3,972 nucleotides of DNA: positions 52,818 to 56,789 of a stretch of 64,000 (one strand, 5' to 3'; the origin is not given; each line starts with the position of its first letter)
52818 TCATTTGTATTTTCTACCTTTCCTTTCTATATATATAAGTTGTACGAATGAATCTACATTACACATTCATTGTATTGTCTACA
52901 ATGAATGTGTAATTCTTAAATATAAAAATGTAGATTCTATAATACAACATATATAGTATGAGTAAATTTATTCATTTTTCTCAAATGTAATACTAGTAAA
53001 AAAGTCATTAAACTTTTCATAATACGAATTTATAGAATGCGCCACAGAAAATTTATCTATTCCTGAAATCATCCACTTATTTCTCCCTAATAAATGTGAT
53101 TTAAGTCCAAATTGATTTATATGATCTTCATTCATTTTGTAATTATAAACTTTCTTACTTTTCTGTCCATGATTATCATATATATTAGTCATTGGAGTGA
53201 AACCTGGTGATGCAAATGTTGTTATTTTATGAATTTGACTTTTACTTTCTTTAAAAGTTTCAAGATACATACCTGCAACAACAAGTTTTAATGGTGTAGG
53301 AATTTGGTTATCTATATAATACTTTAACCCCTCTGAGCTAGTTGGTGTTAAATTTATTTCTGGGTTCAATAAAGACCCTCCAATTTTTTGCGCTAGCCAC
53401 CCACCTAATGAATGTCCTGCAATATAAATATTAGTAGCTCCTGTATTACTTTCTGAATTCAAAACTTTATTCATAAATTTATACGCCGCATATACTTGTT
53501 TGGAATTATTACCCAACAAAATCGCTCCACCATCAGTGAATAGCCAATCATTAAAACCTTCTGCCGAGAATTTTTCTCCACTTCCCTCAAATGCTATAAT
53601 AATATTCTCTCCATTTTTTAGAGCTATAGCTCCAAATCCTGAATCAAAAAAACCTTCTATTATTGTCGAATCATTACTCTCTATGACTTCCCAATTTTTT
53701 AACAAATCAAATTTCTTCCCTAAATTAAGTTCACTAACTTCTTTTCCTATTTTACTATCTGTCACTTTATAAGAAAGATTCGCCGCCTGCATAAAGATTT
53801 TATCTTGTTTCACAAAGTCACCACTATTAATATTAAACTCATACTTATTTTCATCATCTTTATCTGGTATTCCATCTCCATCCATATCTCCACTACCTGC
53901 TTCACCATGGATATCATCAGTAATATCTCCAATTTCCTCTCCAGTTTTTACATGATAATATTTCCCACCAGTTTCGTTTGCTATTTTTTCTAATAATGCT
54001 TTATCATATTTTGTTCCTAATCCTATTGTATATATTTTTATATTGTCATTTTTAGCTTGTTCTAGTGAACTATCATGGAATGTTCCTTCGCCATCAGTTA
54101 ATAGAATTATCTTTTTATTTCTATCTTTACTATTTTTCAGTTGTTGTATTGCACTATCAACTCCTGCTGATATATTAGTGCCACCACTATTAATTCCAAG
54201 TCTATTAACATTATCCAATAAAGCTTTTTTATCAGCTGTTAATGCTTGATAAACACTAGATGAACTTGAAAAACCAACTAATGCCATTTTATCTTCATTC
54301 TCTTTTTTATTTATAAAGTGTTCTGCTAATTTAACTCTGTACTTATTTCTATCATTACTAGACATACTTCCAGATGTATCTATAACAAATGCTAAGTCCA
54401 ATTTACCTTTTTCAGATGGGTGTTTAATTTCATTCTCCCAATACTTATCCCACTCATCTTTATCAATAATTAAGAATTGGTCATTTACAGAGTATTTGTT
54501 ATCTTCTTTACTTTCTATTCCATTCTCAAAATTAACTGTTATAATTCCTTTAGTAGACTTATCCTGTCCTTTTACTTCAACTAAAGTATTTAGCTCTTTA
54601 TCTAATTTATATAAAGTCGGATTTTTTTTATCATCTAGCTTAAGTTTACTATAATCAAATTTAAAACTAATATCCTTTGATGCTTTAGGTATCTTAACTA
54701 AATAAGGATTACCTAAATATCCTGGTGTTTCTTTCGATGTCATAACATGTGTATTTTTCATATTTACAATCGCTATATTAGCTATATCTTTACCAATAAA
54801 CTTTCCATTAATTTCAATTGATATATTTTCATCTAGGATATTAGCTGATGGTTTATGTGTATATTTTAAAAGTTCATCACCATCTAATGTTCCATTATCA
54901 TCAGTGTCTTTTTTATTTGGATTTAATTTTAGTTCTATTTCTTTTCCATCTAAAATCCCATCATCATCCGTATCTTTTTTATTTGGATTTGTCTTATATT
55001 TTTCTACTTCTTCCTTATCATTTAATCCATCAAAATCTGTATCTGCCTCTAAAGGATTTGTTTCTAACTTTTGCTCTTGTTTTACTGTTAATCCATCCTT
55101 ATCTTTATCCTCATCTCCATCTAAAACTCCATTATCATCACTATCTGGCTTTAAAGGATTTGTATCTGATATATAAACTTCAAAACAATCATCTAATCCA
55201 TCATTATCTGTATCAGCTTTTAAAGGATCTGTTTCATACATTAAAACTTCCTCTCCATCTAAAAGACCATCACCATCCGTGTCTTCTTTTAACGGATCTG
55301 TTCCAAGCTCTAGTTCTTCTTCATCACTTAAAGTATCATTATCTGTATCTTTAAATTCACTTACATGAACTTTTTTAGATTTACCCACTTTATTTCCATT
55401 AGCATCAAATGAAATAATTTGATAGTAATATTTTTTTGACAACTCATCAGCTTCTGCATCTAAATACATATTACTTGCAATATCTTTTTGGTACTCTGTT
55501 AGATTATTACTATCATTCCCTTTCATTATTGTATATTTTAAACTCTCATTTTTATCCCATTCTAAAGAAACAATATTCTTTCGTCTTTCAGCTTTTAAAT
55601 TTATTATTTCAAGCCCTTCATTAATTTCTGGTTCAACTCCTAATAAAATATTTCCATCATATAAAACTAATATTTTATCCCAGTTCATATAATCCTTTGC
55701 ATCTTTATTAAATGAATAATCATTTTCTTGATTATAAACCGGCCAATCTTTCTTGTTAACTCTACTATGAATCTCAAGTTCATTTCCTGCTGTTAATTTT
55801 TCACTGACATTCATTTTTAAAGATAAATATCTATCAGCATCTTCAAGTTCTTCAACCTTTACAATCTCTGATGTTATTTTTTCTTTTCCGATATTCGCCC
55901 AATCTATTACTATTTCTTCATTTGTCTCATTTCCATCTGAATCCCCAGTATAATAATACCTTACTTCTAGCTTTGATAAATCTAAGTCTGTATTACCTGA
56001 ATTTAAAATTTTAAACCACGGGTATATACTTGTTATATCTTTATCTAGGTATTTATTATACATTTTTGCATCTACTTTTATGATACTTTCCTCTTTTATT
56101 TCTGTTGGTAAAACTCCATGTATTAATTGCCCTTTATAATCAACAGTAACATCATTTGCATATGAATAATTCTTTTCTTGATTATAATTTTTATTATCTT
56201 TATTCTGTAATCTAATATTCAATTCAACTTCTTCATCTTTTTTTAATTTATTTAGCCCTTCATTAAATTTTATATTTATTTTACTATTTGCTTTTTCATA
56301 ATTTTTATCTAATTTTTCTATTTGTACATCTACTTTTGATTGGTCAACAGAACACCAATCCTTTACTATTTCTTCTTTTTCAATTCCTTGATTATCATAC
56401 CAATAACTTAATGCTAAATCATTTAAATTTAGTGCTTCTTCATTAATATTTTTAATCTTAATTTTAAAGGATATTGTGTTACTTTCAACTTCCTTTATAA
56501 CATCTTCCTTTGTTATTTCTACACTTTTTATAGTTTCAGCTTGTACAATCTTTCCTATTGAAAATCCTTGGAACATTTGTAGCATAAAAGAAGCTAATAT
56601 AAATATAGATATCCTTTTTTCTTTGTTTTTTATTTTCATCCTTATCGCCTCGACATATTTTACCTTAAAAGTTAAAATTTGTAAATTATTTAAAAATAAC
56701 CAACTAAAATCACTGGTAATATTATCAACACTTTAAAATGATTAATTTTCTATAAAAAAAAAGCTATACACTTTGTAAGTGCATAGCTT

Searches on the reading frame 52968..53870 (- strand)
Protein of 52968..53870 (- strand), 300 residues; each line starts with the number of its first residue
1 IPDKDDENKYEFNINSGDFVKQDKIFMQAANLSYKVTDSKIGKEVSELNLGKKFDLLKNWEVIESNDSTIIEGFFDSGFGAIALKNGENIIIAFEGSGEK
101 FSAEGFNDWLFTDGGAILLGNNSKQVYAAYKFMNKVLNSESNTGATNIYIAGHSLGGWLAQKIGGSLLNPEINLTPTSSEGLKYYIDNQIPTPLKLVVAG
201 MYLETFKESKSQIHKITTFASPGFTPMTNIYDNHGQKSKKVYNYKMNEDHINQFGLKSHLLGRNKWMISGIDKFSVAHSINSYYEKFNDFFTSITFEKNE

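Call 22: search_solved_structures(query=window:52968-53870:-, max_evalue=1)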
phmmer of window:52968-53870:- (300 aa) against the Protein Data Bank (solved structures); distinct sequences matched with E-value up to 1: 2.
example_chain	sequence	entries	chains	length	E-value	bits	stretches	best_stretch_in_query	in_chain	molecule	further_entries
1gpl_A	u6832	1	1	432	0.63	12.7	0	121-169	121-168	RP2 LIPASE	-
7ubz_B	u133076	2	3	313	0.75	12.5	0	89-161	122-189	T6SS lipase effector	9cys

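Call 23: search_protein_families(library=pfam, proteins=[window:52968-53870:-], max_evalue=1)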
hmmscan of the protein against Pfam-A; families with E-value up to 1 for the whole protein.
window:52968-53870:- (300 aa): 6 families
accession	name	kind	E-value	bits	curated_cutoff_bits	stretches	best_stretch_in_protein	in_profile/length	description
PF10230.15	LIDHydrolase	-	0.00013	22.3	27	1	124-167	63-105/262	Lipid-droplet associated hydrolase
PF01764.32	Lipase_3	-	0.00043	20.6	22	1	127-160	44-77/140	Lipase (class 3)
PF11187.14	Mbeg1-like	-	0.0065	16.4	21.1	1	128-234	70-134/224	Mbeg1-like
PF07819.20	PGAP1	-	0.011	15.9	24.3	1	137-162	83-107/233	PGAP1-like alpha/beta domain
PF05728.18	UPF0227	-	0.036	14.4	21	1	141-187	54-102/187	Uncharacterised protein family (UPF0227)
PF12697.13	Abhydrolase_6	-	0.19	12.8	26.3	1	144-176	64-94/217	Alpha/beta hydrolase family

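Call 27: find_homologous_proteins(query=window:52968-53870:-, max_evalue=0.001)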
Query window:52968-53870:- (300 aa): 3 proteins with E <= 0.001 among 1413 candidates.
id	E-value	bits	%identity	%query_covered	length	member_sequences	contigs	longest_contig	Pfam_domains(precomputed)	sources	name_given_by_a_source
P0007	3.2e-99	350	57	100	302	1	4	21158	PF01764.32,PF26363.2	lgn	-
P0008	6.2e-99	349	57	100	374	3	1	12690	PF01764.32,PF02412.24,PF26363.2,PF00092.35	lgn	-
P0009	1.4e-96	342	69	82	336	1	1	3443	PF13519.13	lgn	-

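Call 28: find_encoding_contigs(protein=P0007, flank=10000, max_places=4)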
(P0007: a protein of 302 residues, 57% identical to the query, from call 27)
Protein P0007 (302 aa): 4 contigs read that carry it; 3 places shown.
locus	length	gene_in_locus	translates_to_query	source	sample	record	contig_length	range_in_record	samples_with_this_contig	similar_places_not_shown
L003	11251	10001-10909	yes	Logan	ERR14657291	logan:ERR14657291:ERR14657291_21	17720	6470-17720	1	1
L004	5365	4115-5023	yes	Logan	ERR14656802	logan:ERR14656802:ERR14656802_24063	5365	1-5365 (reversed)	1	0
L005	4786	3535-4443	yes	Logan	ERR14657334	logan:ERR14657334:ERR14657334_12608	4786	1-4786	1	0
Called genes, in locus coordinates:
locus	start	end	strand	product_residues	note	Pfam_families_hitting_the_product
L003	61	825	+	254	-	PF01479:S4, PF00849:PseudoU_synth_2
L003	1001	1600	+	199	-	PF01209:Ubie_methyltran (weak), PF13847:Methyltransf_31, PF08241:Methyltransf_11, PF08242:Methyltransf_12, PF13649:Methyltransf_25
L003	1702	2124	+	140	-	-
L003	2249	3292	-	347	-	PF07690:MFS_1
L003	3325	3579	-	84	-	-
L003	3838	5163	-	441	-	PF01471:PG_binding_1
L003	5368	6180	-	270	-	PF00561:Abhydrolase_1 (weak), PF12146:Hydrolase_4, PF12697:Abhydrolase_6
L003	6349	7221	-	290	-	-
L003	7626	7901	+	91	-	PF00942:CBM_3 (weak)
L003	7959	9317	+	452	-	PF00942:CBM_3, PF18884:TSP3_bac (weak)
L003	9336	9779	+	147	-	PF00092:VWA, PF13519:VWA_2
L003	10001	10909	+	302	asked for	PF26363:Phospholipase-like (weak), PF01764:Lipase_3 (faint)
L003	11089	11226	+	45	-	-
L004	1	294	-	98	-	?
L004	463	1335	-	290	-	-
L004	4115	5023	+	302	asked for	PF26363:Phospholipase-like (weak), PF01764:Lipase_3 (faint)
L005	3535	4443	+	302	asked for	PF26363:Phospholipase-like (weak), PF01764:Lipase_3 (faint)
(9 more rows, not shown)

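Call 29: find_encoding_contigs(protein=P0008, flank=10000, max_places=4)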
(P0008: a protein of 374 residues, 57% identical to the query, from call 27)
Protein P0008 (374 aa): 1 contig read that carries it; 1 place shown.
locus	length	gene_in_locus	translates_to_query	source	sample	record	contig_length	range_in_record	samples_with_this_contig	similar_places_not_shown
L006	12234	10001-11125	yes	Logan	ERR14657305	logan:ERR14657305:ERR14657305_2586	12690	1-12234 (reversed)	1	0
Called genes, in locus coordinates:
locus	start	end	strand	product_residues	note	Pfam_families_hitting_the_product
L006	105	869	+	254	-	PF01479:S4, PF00849:PseudoU_synth_2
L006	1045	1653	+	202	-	PF01209:Ubie_methyltran (weak), PF13847:Methyltransf_31, PF08241:Methyltransf_11, PF08242:Methyltransf_12, PF13649:Methyltransf_25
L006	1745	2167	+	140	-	-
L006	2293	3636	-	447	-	PF07690:MFS_1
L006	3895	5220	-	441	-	PF01471:PG_binding_1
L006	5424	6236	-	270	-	PF00561:Abhydrolase_1 (weak), PF12146:Hydrolase_4, PF12697:Abhydrolase_6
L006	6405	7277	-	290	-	-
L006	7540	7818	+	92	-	-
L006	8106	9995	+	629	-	PF00942:CBM_3, PF18884:TSP3_bac (faint), PF00092:VWA, PF13519:VWA_2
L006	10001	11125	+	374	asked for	PF00092:VWA (faint), PF01764:Lipase_3 (faint), PF02412:TSP_3 (faint), PF26363:Phospholipase-like (weak)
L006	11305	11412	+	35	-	-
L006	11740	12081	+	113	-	-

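Call 30: find_encoding_contigs(protein=P0009, flank=10000, max_places=4)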
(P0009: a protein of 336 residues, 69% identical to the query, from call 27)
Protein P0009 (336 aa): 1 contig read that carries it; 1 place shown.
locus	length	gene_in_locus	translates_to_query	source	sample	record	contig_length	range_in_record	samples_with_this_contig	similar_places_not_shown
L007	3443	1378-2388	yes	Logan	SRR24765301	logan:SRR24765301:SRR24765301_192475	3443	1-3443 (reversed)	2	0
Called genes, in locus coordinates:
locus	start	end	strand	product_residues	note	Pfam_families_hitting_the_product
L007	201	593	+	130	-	PF00942:CBM_3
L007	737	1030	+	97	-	-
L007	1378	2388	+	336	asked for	PF13519:VWA_2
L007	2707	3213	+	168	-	-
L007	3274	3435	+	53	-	-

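Call 55: predict_structure(alignment_id=A5)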
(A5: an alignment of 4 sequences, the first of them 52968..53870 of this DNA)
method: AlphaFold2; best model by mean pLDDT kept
length: 300 residues; sequences in the alignment: 4
mean_pLDDT: 46.6   pTM: 0.50
mean pLDDT of the five models: 46.6, 45.1, 41.8, 41.3, 37.8
residues with pLDDT >= 90: 0; 70-90: 27; 50-70: 98; < 50: 175
segments of 3 or more residues with pLDDT < 50: 1-21, 23-58, 68-78, 97-122, 220-300
pLDDT, mean of each block of 10 residues (from residue 1): 41 38 39 25 28 38 57 44 72 56 34 37 61 77 67 59 62 69 61 63 65 62 32 28 29 27 26 28 38 31
secondary structure, 60 per line:
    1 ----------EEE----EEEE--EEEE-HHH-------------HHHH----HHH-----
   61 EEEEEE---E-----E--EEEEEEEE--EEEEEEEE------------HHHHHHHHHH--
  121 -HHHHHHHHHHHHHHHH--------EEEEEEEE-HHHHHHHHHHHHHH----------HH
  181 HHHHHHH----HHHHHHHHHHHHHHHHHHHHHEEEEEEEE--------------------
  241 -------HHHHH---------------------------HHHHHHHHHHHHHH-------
elements in order: E11-13 E18-21 E24-27 H45-48 E61-66 E79-86 E89-96 H109-118 H122-137 E146-153 H155-168 H179-187 H192-212 E213-220 H248-252 H280-293

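Call 60: fold_search(model_id=the predicted structure, library=pdb)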
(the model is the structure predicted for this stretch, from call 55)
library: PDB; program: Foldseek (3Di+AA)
matches with E <= 10: 594; with E <= 0.001: 0
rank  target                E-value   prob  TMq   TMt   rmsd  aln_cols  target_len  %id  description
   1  3uuf_A                7.9e-03  0.69  0.22  0.23   9.4       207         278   12  Crystal structure of mono- and diacylglycerol lipase from Malassezia globosa (released 2012-04-25)
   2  3uue_A                1.9e-02  0.85  0.21  0.22   6.9       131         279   16  Crystal structure of mono- and diacylglycerol lipase from Malassezia globosa (released 2012-04-25)
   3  7spr_A                2.2e-02  0.77  0.22  0.23   7.1       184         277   14  Crystal structure of SMG1 mutant (G28C/P206C/Q34P/A37P/M176V/G177A/M294R/F278N) (released 2023-05-10)
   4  4zrd_A                2.5e-02  0.47  0.21  0.23   9.5       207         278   12  Crystal structure of SMG1 F278N mutant (released 2015-09-23)
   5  1ztc_C                1.1e-01  0.16  0.17  0.23  11.5       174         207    8  Crystal structure of a putative metallo-beta-lactamase (tm0894) from Thermotoga maritima at 2.10 A resolution (released 2005-06-28)
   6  1ztc_A                1.3e-01  0.15  0.17  0.22  11.4       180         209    8  Crystal structure of a putative metallo-beta-lactamase (tm0894) from Thermotoga maritima at 2.10 A resolution (released 2005-06-28)
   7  8yn0_C                1.3e-01  0.23  0.16  0.10  12.0       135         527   16  Crystal structure of NRG1C in complex with EDS1-SAG101-(ADPr-ATP) (released 2024-12-11)
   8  6tzv_G                1.6e-01  0.20  0.17  0.13  10.6       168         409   12  Crystal Structure of the carboxyltransferase subunit of ACC (AccD6) in complex with inhibitor Phenyl-Cyclodiaone from  (released 2020-08-19)
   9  6ecf_A                1.7e-01  0.09  0.12  0.14  11.4       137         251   16  Vlm2 thioesterase domain with genetically encoded 2,3-diaminopropionic acid bound with a dodecadepsipeptide, space gro (released 2018-12-12)
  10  8zv1_F                2.2e-01  0.14  0.21  0.25  11.5       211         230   11  Structure of R165Q-hPCC BCCP-BC Conformation (released 2025-11-19)
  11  3g7n_B                2.4e-01  0.21  0.18  0.21  11.4       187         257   13  Crystal Structure of a Triacylglycerol Lipase from Penicillium Expansum at 1.3 (released 2010-02-23)
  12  1ztc_D                2.4e-01  0.12  0.17  0.23  11.9       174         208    7  Crystal structure of a putative metallo-beta-lactamase (tm0894) from Thermotoga maritima at 2.10 A resolution (released 2005-06-28)
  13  8dgc_B                2.4e-01  0.09  0.17  0.04   9.8       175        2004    9  Avs3 bound to phage PhiV-1 terminase (released 2022-08-03)
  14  6ecf_C                2.7e-01  0.08  0.12  0.14  11.5       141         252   16  Vlm2 thioesterase domain with genetically encoded 2,3-diaminopropionic acid bound with a dodecadepsipeptide, space gro (released 2018-12-12)
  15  6p7u_A                3.1e-01  0.14  0.17  0.13  10.2       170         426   14  CRYSTAL STRUCTURE OF THE CARBOXYLTRANSFERASE SUBUNIT OF ACC (ACCD6) IN COMPLEX WITH INHIBITOR QUIZALOFOP-P FROM MYCOBA (released 2020-06-10)
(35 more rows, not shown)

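Call 66: find_related_loci(query=A5, collection=genome_contigs, flank=10000)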
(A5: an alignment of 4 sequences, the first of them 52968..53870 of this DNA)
Query A5 (300 aa) in genome_contigs; peptide patterns used: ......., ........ (x = any residue, [..] = any of these).
98 stretches matched a pattern; 1 encode a relative of the query (tblastn E <= 1e-3); 1 distinct loci.
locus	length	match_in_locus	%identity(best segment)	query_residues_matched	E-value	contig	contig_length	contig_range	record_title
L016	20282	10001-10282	29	64-163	5e-8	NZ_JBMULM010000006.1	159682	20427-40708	Fictibacillus nanhaiensis strain HQB364 Scaffold6, whole genome shotgun sequence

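Call 108: find_related_loci(query=A5, collection=metagenome_contigs, flank=6000)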
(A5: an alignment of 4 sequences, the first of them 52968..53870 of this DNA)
Query A5 (300 aa) in metagenome_contigs; peptide patterns used: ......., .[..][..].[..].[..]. (x = any residue, [..] = any of these).
273 stretches matched a pattern, but none encodes a relative of the query by tblastn (E <= 1e-3).

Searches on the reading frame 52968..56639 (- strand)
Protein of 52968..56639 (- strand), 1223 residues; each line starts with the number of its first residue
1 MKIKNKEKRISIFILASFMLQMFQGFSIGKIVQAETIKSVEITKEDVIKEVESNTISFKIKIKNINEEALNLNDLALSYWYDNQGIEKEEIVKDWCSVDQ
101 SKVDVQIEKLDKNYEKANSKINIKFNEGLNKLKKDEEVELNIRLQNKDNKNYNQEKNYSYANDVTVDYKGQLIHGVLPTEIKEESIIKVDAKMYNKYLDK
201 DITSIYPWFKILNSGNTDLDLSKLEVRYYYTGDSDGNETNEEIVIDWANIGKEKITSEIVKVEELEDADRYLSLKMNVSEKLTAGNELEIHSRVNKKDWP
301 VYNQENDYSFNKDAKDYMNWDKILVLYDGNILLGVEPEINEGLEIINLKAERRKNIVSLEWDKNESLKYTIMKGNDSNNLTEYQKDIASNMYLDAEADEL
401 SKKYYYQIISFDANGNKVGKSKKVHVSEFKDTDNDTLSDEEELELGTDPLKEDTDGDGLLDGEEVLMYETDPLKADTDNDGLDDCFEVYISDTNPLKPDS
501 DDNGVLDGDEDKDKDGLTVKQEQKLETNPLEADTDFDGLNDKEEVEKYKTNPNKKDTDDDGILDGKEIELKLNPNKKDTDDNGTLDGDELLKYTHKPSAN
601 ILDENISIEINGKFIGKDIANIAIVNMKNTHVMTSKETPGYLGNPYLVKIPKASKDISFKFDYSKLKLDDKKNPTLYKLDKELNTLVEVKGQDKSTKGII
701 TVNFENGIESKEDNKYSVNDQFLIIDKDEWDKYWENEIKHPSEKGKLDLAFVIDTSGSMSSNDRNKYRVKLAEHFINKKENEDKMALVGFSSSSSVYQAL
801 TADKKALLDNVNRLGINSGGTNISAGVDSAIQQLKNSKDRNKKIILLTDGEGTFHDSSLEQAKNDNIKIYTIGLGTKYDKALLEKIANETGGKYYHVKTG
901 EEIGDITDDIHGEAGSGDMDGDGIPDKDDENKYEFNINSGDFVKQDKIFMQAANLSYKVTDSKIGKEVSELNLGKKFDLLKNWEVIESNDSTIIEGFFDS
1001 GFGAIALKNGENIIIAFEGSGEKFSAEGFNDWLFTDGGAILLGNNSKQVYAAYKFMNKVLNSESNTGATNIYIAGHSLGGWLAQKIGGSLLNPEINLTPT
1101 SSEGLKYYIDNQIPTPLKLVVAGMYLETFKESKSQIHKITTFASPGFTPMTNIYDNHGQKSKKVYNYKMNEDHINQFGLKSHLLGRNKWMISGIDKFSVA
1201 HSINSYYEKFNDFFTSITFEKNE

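Call 5: search_protein_families(library=pfam, proteins=[window:52968-56639:-], max_evalue=0.1)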
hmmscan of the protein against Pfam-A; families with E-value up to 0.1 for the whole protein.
window:52968-56639:- (1223 aa): 10 families
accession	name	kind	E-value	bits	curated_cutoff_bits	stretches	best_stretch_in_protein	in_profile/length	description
PF00092.34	VWA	-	2.8e-23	83.5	23.8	1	748-908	1-173/174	von Willebrand factor type A domain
PF18884.5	TSP3_bac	-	4.3e-23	81.3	25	4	453-475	1-22/22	Bacterial TSP3 repeat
PF00942.24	CBM_3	-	4.5e-20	72.3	22.4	2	201-272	11-81/83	Cellulose binding domain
PF13519.12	VWA_2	-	3.9e-18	66.5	27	1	750-851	2-107/107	von Willebrand factor type A domain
PF13768.12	VWA_3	-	1.2e-10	42.1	27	1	748-895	2-154/155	von Willebrand factor type A domain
PF25106.1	VWA_4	-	3.4e-05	23.9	27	1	749-853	2-107/169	von Willebrand factor A domain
PF10230.15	LIDHydrolase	-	0.00095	19.4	27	1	1047-1089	63-104/262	Lipid-droplet associated hydrolase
PF05762.20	VWA_CoxE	-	0.0012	18.7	26.4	1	739-859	49-168/222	VWA domain containing CoxE-like protein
PF01764.32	Lipase_3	-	0.0092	16.3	22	0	1051-1083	45-77/140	Lipase (class 3)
PF09967.15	DUF2201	-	0.013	16.1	26.4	1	749-852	1-91/123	VWA-like domain (DUF2201)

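Call 12: search_protein_families(library=ncbifam, proteins=[window:52968-56639:-], max_evalue=0.1)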
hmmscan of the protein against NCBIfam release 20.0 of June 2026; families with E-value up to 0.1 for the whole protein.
window:52968-56639:- (1223 aa): 9 families
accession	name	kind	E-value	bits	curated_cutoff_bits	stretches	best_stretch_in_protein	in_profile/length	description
NF047508.1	VWA_BatA_Lepto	exception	2.6e-17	62.8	380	1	740-911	82-270/315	VWA domain-containing protein BatA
NF033765.2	gliding_CglD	equivalog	4.1e-17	61.3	400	2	468-587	199-327/1124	adventurous gliding motility lipoprotein CglD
TIGR00868.1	hCaCC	subfamily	5e-16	57.7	900.85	1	750-908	308-471/863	calcium-activated chloride channel protein 1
TIGR03436.1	acidobact_VWFA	subfamily_domain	5.5e-12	45.8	81.25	1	746-911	66-279/324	VWA domain-containing protein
TIGR03788.1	marine_srt_targ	equivalog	7.3e-11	41.2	551.65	1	746-903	271-434/629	marine proteobacterial sortase target protein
NF047506.1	VWA_BatB_Lepto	exception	2.5e-10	40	350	1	736-873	75-217/324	VWA domain-containing protein BatB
TIGR02442.1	Cob-chelat-sub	hypoth_equivalog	1.6e-05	23.5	779.45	1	749-869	475-610/641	putative cobaltochelatase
NF010238.0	PRK13685.1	subfamily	0.00048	19.3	432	1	750-910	100-294/335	hypothetical protein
NF047639.1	throspo3_MtsD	equivalog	0.00062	18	800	1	451-579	390-532/651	cell-cell cohesion protein MtsD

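Call 103: search_protein_families(library=padloc, proteins=[window:52968-56639:-], max_evalue=0.01)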
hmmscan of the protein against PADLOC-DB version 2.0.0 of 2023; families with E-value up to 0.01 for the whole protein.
window:52968-56639:- (1223 aa): 0 families
